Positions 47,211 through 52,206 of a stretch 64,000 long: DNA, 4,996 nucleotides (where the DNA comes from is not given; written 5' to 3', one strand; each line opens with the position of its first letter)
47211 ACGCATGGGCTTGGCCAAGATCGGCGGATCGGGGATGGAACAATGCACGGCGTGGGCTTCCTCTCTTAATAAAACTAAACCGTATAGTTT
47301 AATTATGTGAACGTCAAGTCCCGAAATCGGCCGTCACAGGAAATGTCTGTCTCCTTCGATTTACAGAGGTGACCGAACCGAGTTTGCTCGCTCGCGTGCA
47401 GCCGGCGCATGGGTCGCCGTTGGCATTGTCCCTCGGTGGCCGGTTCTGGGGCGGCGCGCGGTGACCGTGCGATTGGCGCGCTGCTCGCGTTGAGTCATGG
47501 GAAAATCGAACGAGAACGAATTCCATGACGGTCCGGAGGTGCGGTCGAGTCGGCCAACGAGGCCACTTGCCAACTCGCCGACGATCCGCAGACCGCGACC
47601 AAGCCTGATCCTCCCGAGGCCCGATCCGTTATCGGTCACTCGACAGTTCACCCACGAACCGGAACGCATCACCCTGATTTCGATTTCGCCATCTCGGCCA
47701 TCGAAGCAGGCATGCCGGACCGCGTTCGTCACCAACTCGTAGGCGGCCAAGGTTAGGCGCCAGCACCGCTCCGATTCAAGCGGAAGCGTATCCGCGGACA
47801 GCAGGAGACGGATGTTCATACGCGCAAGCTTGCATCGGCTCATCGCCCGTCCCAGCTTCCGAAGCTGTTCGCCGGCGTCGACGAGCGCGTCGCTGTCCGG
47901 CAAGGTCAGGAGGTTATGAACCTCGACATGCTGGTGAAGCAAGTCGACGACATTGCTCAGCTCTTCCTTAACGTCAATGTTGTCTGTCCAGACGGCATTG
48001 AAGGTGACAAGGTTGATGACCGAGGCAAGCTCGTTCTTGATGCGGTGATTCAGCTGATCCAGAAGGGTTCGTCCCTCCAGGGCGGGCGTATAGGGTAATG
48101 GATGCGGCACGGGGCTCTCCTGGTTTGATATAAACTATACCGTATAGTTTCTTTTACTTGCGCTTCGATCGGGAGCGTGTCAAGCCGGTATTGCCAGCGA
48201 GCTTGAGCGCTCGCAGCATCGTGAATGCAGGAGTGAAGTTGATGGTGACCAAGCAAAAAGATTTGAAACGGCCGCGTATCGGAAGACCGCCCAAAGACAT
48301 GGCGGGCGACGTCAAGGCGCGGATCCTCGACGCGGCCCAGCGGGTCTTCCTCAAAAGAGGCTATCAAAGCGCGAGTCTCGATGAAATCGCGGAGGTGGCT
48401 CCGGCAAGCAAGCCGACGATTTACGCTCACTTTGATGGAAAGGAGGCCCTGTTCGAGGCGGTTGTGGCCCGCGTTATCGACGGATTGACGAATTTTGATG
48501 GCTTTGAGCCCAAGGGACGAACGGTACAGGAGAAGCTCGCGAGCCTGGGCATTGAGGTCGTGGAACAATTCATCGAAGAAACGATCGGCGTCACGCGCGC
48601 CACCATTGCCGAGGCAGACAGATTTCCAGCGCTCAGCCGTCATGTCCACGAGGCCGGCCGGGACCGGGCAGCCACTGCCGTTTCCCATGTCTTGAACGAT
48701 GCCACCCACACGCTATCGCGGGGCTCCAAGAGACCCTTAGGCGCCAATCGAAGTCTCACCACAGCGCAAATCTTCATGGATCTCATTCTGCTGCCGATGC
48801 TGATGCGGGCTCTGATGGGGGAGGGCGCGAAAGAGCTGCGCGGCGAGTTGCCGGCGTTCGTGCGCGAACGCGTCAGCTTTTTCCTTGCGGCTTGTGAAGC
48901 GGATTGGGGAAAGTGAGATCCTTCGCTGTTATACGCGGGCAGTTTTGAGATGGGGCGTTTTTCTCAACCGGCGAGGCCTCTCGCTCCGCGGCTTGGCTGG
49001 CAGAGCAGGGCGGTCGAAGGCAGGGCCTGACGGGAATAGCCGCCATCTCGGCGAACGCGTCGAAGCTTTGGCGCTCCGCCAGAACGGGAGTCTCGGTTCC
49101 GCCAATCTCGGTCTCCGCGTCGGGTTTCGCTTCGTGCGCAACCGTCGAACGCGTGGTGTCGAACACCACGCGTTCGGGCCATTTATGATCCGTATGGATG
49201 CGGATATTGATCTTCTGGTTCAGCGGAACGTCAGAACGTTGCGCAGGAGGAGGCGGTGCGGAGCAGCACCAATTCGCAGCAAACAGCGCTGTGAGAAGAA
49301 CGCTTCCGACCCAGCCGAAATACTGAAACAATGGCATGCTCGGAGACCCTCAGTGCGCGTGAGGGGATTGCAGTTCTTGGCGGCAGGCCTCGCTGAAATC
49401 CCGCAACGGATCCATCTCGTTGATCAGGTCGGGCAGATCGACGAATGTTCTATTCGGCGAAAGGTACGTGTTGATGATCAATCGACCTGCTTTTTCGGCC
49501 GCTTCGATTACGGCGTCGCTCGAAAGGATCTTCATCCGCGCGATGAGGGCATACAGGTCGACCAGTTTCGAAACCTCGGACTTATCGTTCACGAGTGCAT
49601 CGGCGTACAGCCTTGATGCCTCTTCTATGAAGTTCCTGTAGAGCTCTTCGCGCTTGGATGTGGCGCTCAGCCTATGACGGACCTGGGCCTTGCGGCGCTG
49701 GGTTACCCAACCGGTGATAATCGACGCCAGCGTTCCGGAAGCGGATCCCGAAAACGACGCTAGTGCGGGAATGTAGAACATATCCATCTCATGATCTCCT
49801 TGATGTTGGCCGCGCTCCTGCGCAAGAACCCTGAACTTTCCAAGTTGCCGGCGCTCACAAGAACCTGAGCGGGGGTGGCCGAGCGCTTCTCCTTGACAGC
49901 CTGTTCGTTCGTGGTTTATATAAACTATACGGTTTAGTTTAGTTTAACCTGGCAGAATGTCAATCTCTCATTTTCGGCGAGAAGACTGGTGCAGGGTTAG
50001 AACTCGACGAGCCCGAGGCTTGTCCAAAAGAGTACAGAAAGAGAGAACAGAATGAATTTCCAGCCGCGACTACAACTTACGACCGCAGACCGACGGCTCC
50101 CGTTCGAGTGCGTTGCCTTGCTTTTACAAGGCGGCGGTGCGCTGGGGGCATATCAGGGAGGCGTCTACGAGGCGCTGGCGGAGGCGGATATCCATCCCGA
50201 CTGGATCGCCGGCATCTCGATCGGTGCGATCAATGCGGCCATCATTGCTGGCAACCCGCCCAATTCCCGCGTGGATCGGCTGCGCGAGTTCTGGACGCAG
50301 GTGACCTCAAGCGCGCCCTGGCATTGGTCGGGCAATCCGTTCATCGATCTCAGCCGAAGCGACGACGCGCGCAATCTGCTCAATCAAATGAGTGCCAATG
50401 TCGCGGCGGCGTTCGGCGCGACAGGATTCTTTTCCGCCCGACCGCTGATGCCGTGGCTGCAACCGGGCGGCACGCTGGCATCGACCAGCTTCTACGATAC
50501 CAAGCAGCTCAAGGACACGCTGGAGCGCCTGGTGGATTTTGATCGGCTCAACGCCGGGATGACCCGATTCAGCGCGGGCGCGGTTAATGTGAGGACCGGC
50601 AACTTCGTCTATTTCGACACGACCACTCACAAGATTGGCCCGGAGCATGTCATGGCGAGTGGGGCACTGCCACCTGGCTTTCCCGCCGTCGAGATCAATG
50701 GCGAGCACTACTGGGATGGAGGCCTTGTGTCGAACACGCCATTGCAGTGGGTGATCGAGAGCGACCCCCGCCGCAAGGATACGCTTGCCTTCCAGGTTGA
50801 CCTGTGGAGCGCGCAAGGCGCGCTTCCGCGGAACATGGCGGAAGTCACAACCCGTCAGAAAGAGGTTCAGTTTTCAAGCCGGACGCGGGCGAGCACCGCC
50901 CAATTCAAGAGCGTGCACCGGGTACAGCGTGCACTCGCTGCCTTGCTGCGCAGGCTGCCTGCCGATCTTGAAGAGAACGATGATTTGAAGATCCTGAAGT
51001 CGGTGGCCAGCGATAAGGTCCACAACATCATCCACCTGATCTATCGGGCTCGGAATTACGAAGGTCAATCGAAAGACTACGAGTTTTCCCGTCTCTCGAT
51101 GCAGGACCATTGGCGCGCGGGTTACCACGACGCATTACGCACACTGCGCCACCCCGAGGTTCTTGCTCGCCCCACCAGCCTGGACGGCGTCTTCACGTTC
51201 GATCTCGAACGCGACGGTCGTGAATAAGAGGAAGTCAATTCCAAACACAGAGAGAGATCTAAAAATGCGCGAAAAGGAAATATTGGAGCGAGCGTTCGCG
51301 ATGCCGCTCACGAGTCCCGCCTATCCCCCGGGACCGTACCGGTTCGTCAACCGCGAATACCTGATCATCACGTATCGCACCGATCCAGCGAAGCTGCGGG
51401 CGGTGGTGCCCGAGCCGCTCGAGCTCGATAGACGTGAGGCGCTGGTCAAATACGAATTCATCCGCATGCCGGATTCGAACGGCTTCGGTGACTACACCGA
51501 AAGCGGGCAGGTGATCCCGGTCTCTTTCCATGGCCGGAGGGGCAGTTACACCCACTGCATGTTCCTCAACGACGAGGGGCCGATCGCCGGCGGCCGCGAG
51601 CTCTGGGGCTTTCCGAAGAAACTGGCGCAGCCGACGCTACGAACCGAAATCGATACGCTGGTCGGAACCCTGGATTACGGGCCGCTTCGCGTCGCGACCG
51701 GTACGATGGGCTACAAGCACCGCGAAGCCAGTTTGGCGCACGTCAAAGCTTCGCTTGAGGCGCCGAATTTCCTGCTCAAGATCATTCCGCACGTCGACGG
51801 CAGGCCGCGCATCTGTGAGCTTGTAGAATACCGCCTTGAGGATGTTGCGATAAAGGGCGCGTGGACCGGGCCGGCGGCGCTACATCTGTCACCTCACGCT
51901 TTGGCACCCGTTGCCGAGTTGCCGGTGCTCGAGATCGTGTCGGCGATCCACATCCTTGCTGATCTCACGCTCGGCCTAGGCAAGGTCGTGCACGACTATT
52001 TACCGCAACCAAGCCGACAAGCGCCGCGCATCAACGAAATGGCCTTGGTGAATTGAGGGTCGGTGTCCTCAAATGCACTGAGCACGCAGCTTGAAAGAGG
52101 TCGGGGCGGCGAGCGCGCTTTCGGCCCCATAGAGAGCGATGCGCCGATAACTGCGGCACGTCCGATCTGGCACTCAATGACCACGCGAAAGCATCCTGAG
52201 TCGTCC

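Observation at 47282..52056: One 19-bp operator links an RND pump, a sensorless kinase, TetR and a patatin-acetoacetate decarboxylase operon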

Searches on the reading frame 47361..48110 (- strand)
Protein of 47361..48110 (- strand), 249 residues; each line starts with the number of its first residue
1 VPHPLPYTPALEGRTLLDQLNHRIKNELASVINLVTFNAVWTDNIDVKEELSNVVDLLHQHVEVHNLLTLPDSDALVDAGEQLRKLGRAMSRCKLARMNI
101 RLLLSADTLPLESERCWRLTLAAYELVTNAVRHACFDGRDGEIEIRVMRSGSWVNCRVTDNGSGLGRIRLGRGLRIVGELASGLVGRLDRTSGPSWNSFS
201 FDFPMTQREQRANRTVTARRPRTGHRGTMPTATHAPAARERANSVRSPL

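Call 4: search_protein_families(library=pfam, proteins=[window:47361-48110:-])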
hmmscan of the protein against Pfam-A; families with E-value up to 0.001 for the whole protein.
window:47361-48110:- (249 aa): 3 families
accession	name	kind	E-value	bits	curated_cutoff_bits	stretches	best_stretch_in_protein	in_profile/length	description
PF13581.12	HATPase_c_2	-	5.3e-10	39.8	27.4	1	109-164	22-77/127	Histidine kinase-like ATPase domain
PF02518.31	HATPase_c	-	1.7e-07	32.1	26.4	1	118-205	5-109/111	Histidine kinase-, DNA gyrase B-, and HSP90-like ATPase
PF07568.18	HisKA_2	-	5.2e-05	23.7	22.3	1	20-92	2-74/76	Histidine kinase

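Call 5: search_protein_families(library=ncbifam, proteins=[window:47361-48110:-])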
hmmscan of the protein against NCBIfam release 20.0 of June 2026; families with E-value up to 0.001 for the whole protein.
window:47361-48110:- (249 aa): 6 families
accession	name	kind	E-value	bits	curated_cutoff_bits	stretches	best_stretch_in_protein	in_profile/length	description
NF051872.1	HisKinPhyk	equivalog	5.3e-07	28.6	750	1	15-189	345-521/537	sensor histidine kinase PhyK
NF010077.0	PRK13559.1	subfamily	2.3e-06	26.7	361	1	14-163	171-314/364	hypothetical protein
NF041045.1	RsbA_anti_sig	subfamily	1.6e-05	24.3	210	1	105-166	201-256/303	anti-sigma factor RsbA family regulatory protein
NF052306.1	BluLightHisKinLov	equivalog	2.5e-05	23.3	450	1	14-162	150-288/334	blue-light-activated histidine kinase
TIGR02966.1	phoR_proteo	equivalog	0.00048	19.2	334.2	1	72-167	184-275/333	phosphate regulon sensor histidine kinase PhoR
TIGR01925.2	spIIAB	equivalog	0.00084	19.3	135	0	95-168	16-87/137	anti-sigma F factor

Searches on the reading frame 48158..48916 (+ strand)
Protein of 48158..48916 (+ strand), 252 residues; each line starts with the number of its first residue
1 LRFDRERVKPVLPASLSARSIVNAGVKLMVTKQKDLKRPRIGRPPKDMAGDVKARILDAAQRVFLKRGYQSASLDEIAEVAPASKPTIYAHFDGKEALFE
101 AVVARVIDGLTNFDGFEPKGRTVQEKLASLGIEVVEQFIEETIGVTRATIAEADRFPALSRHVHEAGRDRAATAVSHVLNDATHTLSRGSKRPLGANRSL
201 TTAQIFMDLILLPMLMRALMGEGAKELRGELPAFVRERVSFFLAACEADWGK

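Call 4: search_protein_families(library=pfam, proteins=[window:48158-48916:+])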
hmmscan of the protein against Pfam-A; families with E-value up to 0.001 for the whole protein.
window:48158-48916:+ (252 aa): 2 families
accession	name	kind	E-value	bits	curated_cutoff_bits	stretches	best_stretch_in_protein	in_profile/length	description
PF00440.29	TetR_N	-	5.3e-16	58.6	24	1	56-102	1-47/47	Bacterial regulatory proteins, tetR family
PF14246.11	TetR_C_7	-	1.9e-08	34.7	22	1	140-245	17-116/119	AefR-like transcriptional repressor, C-terminal domain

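Call 5: search_protein_families(library=ncbifam, proteins=[window:48158-48916:+])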
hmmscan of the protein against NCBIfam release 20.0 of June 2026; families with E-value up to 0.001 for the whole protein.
window:48158-48916:+ (252 aa): 19 families
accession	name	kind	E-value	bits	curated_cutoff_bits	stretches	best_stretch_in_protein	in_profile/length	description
NF053731.1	TransRegFasRMycb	equivalog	1.4e-13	51.1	330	1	53-112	13-72/199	HTH-type transcriptional activator FasR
NF041196.1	ScbR_bind_reg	equivalog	9e-12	45.6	150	1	53-142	8-98/191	ScbR family autoregulator-binding transcription factor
NF007949.0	PRK10668.1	equivalog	1.7e-09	37.4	271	1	43-106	3-66/216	multidrug efflux transporter transcriptional repressor AcrR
NF050111.1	TransRegSACE7040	equivalog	2.4e-09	37.4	250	1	53-110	3-60/186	SACE_7040 family transcriptional regulator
NF051852.1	efflux_TF_MtrR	exception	5e-09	36.2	280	1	48-110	7-69/205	multidrug efflux system transcriptional repressor MtrR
TIGR03613.1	RutR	equivalog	9.5e-08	32.1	368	1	53-108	10-65/202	pyrimidine utilization regulatory protein R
NF037937.1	septum_RefZ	equivalog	1.6e-07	31.4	180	1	53-110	1-58/195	forespore capture DNA-binding protein RefZ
NF053516.1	TranRepPrsAVib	equivalog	2.6e-07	30.7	300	1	51-109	6-64/208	TetR family transcriptional repressor PsrA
NF011584.0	PRK15008.1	equivalog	1.6e-06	28.1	230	1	52-108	19-75/212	HTH-type transcriptional regulator RutR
TIGR03384.1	betaine_BetI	equivalog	6.5e-06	26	201.3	1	53-111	10-68/189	choline-binding transcriptional repressor BetI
NF051457.1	acryl_TF_AcuR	equivalog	6.7e-06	25.5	247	1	38-105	2-71/204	acrylate utilization transcriptional regulator AcuR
TIGR03968.1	mycofact_TetR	equivalog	1.5e-05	24.7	224.9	1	49-98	7-56/190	mycofactocin system transcriptional regulator MftR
NF053878.1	FATransRegFadRBac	equivalog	3.2e-05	23.8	200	1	55-108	7-60/190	fatty acid metabolism transcriptional regulator FadR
NF007430.0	PRK09975.1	equivalog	3.9e-05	22.9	274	1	49-103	9-63/220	acrEF/envCD operon transcriptional regulator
NF040929.1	quorum_TF_HapR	equivalog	4.1e-05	23.4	350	1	52-114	16-78/200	LuxR/HapR/OpaR family quorum-sensing transcriptional regulator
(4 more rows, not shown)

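Call 10: find_related_loci(query=window:48242-48916:+, collection=genome_contigs, flank=10000)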
Query window:48242-48916:+ (224 aa) in genome_contigs; peptide patterns used: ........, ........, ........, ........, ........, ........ (x = any residue, [..] = any of these).
380 stretches matched a pattern; 64 encode a relative of the query (tblastn E <= 1e-3); 61 distinct loci.
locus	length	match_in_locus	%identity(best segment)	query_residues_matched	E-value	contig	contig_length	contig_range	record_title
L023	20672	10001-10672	87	1-224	9e-132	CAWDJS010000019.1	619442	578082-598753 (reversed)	MAG: uncultured Alphaproteobacteria bacterium isolate MFD06714.bin.1.234 genome assembly, contig: contig_3444, whole gen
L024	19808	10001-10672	88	1-224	9e-131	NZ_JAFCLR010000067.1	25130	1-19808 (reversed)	Bradyrhizobium sp. AUGA SZCCT0431 NODE_67, whole genome shotgun sequence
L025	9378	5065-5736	88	1-224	2e-130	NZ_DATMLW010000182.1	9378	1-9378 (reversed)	MAG: Bradyrhizobium sp. isolate SMAG_U12807 k141_3691702, whole genome shotgun sequence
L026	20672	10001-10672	88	1-224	2e-130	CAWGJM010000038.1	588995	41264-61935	MAG: uncultured Alphaproteobacteria bacterium isolate MFD05841.bin.1.101 genome assembly, contig: contig_4081, whole gen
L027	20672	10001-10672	87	1-224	2e-130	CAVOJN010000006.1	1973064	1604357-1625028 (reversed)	MAG: uncultured Alphaproteobacteria bacterium isolate MFD10113.bin.2.138 genome assembly, contig: contig_5477, whole gen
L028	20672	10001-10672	88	1-224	3e-130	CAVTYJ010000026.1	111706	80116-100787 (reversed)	MAG: uncultured Alphaproteobacteria bacterium isolate MFD06714.bin.1.81 genome assembly, contig: contig_96210, whole gen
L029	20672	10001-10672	87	1-224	9e-130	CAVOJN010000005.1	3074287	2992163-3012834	MAG: uncultured Alphaproteobacteria bacterium isolate MFD10113.bin.2.138 genome assembly, contig: contig_427, whole geno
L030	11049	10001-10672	86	1-224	2e-128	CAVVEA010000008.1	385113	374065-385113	MAG: uncultured Alphaproteobacteria bacterium isolate MFD02134.bin.1.91 genome assembly, contig: contig_19772, whole gen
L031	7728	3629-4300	87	1-224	3e-128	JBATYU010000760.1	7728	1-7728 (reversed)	MAG: Bradyrhizobium sp. isolate MFD11033_ilm_asm_bin12 k127_285396, whole genome shotgun sequence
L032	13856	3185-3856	85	1-224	2e-127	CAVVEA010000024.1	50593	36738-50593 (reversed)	MAG: uncultured Alphaproteobacteria bacterium isolate MFD02134.bin.1.91 genome assembly, contig: contig_63998, whole gen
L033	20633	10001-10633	91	14-224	4e-127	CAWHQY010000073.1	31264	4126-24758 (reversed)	MAG: uncultured Alphaproteobacteria bacterium isolate MFD06526.bin.2.119 genome assembly, contig: contig_44092, whole ge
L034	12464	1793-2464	85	1-224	6e-127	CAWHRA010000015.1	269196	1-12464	MAG: uncultured Alphaproteobacteria bacterium isolate MFD06714.bin.1.9 genome assembly, contig: contig_20111, whole geno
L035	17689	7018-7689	83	1-224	1e-124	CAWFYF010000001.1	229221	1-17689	MAG: uncultured Alphaproteobacteria bacterium isolate MFD05442.bin.1.436 genome assembly, contig: contig_10230, whole ge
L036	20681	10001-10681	81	1-224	2e-124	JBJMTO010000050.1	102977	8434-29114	MAG: Bradyrhizobium sp. isolate 12C16O_48h_50_P10_coass_bin_36 k141_3984519, whole genome shotgun sequence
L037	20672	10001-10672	83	1-224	1e-122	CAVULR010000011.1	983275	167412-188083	MAG: uncultured Alphaproteobacteria bacterium isolate MFD06526.bin.2.24 genome assembly, contig: contig_827, whole genom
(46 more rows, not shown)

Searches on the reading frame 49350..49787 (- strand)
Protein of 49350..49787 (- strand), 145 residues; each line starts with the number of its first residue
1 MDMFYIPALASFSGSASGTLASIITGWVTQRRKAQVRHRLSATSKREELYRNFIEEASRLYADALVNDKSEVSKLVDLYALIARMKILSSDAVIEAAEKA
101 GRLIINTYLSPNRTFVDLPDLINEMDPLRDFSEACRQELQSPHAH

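Call 4: search_protein_families(library=pfam, proteins=[window:49350-49787:-])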
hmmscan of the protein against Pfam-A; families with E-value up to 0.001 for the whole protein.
window:49350-49787:- (145 aa): 0 families

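Call 5: search_protein_families(library=ncbifam, proteins=[window:49350-49787:-])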
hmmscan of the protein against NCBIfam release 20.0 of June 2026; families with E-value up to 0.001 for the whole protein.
window:49350-49787:- (145 aa): 0 families

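Call 80: predict_structure(alignment_id=A1)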
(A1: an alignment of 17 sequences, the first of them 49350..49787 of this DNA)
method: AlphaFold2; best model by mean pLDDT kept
length: 145 residues; sequences in the alignment: 17
mean_pLDDT: 55.8   pTM: 0.44
mean pLDDT of the five models: 55.8, 49.2, 45.4, 42.7, 42.4
residues with pLDDT >= 90: 0; 70-90: 23; 50-70: 76; < 50: 46
segments of 3 or more residues with pLDDT < 50: 1-40
pLDDT, mean of each block of 10 residues (from residue 1): 32 34 40 41 63 70 60 61 61 71 64 52 62 72 52
secondary structure, 60 per line:
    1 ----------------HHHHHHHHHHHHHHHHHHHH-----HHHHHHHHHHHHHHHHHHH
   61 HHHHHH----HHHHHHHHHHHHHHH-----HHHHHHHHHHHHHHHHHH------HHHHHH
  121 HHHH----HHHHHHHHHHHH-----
elements in order: H17-36 H42-66 H71-85 H91-108 H115-124 H129-140

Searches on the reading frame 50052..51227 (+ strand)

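Call 4: search_protein_families(library=pfam, proteins=[window:50052-51227:+])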
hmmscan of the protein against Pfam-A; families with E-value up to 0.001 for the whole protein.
window:50052-51227:+ (391 aa): 2 families
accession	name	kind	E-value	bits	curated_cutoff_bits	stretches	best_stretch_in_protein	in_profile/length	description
PF01734.28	Patatin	-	1.7e-34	120.1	27.7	1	23-231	1-187/191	Patatin-like phospholipase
PF12536.13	DUF3734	-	1.8e-34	118.6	22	1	272-375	1-104/106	Patatin phospholipase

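Call 5: search_protein_families(library=ncbifam, proteins=[window:50052-51227:+])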
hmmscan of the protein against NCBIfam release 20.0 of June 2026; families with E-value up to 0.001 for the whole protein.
window:50052-51227:+ (391 aa): 3 families
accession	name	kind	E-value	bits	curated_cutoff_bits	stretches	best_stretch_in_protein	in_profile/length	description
NF041079.1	CBASS_lipase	equivalog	2e-10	40.4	200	1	137-231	86-181/317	CBASS cGAMP-activated phospholipase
NF007623.0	PRK10279.1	equivalog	7.1e-07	28.7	272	0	22-68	7-53/301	patatin-like phospholipase RssA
NF043045.1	T4SS_VpdC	equivalog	6.7e-06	24.4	1000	0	177-232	447-504/880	Dot/Icm T4SS effector VpdC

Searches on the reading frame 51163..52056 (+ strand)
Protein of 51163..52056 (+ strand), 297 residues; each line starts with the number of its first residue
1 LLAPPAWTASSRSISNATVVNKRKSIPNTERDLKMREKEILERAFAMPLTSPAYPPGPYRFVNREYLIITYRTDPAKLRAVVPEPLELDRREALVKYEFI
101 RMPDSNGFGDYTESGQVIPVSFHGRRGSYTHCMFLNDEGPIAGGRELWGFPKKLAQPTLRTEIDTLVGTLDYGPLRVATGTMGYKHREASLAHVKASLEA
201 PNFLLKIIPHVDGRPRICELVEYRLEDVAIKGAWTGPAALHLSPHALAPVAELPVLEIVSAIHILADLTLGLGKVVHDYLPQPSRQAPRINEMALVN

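Call 4: search_protein_families(library=pfam, proteins=[window:51163-52056:+])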
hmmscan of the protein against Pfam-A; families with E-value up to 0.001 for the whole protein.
window:51163-52056:+ (297 aa): 1 family
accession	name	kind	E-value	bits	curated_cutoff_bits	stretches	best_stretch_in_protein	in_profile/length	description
PF06314.16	ADC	-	1.9e-91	306.3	29.8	1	46-280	1-238/238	Acetoacetate decarboxylase (ADC)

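Call 5: search_protein_families(library=ncbifam, proteins=[window:51163-52056:+])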
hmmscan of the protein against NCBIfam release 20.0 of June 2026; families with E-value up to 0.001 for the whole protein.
window:51163-52056:+ (297 aa): 1 family
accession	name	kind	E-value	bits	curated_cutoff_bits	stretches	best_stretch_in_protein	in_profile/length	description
NF002614.0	PRK02265.1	subfamily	2.9e-130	433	150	1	35-281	1-245/246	acetoacetate decarboxylase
